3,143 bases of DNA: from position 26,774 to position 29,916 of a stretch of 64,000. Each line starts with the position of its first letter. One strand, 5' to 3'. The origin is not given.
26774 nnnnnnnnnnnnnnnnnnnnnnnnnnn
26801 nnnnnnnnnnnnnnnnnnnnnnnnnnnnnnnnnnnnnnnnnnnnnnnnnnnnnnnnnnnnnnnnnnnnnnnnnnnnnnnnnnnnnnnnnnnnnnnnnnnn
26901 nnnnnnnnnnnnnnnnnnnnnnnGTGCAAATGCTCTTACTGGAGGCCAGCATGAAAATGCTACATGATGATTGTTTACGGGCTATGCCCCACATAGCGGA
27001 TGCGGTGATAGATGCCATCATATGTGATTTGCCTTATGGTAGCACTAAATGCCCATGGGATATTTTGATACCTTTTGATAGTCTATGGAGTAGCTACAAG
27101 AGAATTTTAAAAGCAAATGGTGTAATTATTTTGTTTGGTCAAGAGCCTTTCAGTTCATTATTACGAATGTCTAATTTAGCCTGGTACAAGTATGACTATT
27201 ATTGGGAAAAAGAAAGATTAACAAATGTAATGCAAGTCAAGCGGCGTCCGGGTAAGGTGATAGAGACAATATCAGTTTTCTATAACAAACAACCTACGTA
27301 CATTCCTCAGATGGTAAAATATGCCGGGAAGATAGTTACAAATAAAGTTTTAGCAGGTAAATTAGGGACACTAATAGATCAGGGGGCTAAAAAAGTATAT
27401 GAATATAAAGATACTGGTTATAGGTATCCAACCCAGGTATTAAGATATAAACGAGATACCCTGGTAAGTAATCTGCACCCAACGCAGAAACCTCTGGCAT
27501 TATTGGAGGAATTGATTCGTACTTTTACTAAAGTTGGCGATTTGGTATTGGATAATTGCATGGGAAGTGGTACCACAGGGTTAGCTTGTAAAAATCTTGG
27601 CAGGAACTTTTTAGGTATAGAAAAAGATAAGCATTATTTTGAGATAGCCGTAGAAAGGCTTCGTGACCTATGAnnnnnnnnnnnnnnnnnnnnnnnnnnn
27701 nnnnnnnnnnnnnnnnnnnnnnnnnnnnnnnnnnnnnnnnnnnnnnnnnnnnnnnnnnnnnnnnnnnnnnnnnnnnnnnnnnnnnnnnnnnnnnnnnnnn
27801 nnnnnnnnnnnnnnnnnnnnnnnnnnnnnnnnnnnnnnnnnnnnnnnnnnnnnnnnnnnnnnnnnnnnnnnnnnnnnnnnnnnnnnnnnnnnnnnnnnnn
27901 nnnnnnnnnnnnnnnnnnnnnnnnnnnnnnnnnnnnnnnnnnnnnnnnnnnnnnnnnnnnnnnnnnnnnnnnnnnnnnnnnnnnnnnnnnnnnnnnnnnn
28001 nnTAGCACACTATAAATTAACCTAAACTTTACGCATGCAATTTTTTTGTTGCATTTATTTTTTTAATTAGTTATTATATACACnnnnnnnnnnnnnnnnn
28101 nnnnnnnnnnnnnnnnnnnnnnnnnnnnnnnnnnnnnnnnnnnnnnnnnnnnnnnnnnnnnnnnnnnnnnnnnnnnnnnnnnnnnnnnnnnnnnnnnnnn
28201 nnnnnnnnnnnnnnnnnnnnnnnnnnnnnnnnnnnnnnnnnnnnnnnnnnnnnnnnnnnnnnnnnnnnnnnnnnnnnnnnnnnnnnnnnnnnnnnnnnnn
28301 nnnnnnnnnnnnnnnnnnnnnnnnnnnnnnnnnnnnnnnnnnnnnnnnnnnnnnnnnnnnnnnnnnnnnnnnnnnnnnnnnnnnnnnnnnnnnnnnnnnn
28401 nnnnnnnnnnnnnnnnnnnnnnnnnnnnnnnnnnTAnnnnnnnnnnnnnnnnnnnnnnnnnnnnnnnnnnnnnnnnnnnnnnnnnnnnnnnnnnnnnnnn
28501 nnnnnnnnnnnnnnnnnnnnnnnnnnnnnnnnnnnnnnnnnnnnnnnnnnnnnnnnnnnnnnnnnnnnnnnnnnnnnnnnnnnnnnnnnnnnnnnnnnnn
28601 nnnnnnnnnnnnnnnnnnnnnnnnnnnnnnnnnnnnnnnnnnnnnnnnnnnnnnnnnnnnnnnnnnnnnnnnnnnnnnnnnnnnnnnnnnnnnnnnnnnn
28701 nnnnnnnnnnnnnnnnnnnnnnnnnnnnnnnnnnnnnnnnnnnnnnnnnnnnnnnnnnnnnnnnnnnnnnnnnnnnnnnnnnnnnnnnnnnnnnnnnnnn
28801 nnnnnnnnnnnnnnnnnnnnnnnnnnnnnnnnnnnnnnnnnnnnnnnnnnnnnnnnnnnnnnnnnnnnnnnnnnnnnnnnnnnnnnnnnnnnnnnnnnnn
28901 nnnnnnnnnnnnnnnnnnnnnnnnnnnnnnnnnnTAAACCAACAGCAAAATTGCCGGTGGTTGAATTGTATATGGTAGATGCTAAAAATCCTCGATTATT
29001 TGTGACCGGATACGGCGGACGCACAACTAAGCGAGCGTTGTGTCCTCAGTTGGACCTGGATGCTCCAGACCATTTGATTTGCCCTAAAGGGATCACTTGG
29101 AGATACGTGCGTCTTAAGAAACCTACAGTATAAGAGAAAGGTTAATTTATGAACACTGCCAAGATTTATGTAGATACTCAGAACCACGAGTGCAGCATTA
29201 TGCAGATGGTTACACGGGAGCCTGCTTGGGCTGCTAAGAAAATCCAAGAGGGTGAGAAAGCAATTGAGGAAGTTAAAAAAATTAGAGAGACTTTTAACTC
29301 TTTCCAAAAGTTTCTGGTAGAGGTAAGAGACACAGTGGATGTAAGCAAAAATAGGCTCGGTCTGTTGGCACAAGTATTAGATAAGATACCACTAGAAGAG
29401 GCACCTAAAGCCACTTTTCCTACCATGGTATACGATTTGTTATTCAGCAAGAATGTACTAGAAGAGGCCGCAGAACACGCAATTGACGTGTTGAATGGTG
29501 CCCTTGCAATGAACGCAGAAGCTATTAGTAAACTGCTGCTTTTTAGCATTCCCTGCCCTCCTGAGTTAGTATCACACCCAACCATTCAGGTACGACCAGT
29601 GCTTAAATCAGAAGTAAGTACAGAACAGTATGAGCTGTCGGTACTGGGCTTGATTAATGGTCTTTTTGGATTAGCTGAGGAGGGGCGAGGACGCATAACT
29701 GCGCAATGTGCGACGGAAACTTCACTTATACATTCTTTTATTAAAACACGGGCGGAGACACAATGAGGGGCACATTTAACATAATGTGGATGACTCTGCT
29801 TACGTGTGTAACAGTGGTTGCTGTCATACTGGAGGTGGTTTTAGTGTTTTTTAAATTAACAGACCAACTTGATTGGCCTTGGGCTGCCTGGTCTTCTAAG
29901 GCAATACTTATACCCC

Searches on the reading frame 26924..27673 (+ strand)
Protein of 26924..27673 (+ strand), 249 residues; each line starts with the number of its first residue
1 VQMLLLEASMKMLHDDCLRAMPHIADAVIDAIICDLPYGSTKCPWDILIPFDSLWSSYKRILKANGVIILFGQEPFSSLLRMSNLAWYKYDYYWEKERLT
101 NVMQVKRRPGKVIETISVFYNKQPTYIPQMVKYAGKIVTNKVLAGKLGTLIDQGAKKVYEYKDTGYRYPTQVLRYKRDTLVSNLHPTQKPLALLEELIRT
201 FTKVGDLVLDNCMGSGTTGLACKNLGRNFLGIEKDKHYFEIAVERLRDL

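Call 97: search_protein_families(library=phrogs, proteins=[window:26924-27673:+], max_evalue=0.001)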
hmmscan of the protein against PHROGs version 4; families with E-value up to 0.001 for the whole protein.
window:26924-27673:+ (249 aa): 11 families
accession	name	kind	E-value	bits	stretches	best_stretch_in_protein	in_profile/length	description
phrog_67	-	other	1.1e-67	230.7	1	9-248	123-345/743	DNA methyltransferase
phrog_12862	-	unknown function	1.7e-40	139.3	1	10-138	3-131/149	-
phrog_18293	-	other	3e-34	118.5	1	155-247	17-108/119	methyltransferase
phrog_3008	-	other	1.4e-26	94.2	1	174-248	139-213/244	DNA methyltransferase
phrog_498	-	other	1.6e-21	77.5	1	120-247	324-421/633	DNA methyltransferase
phrog_8769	-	other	6.7e-17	62.1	1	197-246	4-53/71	methyltransferase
phrog_23148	-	unknown function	4.1e-16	60.5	1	178-247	78-147/165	-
phrog_6952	-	other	1.4e-13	52.1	1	170-249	99-178/181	DNA methyltransferase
phrog_23085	-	unknown function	3.1e-12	47.3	1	182-246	41-105/138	-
phrog_6025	-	other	2.7e-08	34.6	1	7-83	9-87/192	DNA methyltransferase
phrog_16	-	DNA, RNA and nucleotide metabolism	0.00043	19.6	1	190-248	853-911/986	DNA helicase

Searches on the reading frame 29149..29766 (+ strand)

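Call 97: search_protein_families(library=phrogs, proteins=[window:29149-29766:+], max_evalue=0.001)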
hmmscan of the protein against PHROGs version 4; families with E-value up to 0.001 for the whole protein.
window:29149-29766:+ (205 aa): 1 family
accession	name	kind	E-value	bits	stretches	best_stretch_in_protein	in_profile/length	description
phrog_21281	-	unknown function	0.00015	23.2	1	108-193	4-82/91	-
